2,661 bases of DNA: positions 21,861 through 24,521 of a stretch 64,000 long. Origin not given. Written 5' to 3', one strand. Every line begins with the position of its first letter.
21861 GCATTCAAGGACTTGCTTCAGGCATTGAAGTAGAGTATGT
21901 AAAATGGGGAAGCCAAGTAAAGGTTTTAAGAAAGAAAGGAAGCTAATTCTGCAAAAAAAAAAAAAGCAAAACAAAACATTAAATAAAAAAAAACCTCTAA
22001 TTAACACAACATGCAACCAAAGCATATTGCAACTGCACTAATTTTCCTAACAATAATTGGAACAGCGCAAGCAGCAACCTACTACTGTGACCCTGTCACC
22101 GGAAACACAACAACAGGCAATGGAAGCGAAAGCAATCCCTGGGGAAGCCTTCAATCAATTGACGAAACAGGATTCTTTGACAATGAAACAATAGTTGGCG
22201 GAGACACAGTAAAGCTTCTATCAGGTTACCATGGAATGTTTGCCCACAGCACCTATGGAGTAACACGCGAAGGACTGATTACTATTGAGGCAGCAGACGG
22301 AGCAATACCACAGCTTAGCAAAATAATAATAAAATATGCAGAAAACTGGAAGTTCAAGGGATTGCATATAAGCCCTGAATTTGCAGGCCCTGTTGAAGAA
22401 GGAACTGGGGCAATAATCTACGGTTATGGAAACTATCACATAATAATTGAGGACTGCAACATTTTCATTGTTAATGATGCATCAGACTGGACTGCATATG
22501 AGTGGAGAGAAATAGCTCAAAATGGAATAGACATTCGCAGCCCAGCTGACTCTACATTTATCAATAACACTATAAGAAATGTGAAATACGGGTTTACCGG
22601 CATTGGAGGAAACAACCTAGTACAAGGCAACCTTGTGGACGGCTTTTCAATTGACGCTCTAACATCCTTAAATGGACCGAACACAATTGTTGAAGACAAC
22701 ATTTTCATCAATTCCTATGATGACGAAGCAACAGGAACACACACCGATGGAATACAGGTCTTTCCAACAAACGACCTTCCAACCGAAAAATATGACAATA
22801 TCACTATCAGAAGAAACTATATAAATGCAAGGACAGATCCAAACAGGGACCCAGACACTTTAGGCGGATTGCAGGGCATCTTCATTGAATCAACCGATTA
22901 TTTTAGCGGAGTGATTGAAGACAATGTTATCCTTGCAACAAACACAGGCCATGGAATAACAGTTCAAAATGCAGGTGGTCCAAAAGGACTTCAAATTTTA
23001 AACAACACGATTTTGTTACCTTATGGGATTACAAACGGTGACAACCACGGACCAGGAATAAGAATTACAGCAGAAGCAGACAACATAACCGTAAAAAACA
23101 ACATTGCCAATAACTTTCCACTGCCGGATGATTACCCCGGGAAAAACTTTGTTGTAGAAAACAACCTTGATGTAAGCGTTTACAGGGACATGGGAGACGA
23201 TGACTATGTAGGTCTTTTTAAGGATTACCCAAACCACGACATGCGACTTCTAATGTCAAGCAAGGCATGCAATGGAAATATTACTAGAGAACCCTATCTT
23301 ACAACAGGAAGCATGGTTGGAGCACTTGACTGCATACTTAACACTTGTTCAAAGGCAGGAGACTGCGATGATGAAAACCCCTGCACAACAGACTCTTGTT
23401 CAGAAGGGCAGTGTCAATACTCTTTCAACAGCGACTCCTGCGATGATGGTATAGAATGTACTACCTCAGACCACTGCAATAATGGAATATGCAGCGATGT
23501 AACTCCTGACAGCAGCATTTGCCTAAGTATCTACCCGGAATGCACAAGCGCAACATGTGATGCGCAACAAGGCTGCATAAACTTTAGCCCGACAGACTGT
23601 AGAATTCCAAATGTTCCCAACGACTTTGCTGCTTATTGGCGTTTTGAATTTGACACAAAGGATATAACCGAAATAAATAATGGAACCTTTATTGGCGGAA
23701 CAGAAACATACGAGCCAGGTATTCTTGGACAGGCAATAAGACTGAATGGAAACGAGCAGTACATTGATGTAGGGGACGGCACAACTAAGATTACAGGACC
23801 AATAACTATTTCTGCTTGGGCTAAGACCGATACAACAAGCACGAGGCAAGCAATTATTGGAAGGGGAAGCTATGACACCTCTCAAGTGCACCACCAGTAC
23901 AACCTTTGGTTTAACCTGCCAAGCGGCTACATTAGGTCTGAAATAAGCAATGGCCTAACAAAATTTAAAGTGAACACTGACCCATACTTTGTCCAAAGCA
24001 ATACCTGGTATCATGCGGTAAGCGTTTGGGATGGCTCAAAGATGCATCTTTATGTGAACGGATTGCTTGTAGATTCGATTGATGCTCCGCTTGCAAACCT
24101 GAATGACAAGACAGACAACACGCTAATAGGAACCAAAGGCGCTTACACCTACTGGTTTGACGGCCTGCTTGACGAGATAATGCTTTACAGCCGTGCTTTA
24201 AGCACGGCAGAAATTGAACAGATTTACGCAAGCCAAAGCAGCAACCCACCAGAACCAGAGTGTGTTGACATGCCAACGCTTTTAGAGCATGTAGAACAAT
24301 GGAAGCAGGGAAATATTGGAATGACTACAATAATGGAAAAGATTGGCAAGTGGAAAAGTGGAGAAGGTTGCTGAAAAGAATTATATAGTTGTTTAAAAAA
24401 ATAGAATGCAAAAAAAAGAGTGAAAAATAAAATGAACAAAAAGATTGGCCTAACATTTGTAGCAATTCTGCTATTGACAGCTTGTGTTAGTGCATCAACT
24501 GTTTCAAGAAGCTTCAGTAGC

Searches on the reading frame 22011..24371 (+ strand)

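Call 38: search_protein_families(library=pfam, proteins=[window:22011-24371:+], max_evalue=0.0001)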
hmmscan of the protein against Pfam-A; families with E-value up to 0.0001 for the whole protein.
window:22011-24371:+ (787 aa): 2 families
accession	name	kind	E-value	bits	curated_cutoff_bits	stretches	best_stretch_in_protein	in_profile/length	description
PF13385.13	Laminin_G_3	-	7.1e-27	94.8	27.6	1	579-735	1-150/151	Concanavalin A-like lectin/glucanases superfamily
PF13229.12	Beta_helix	-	4.8e-07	30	25.9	1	136-334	3-158/158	Right handed beta helix region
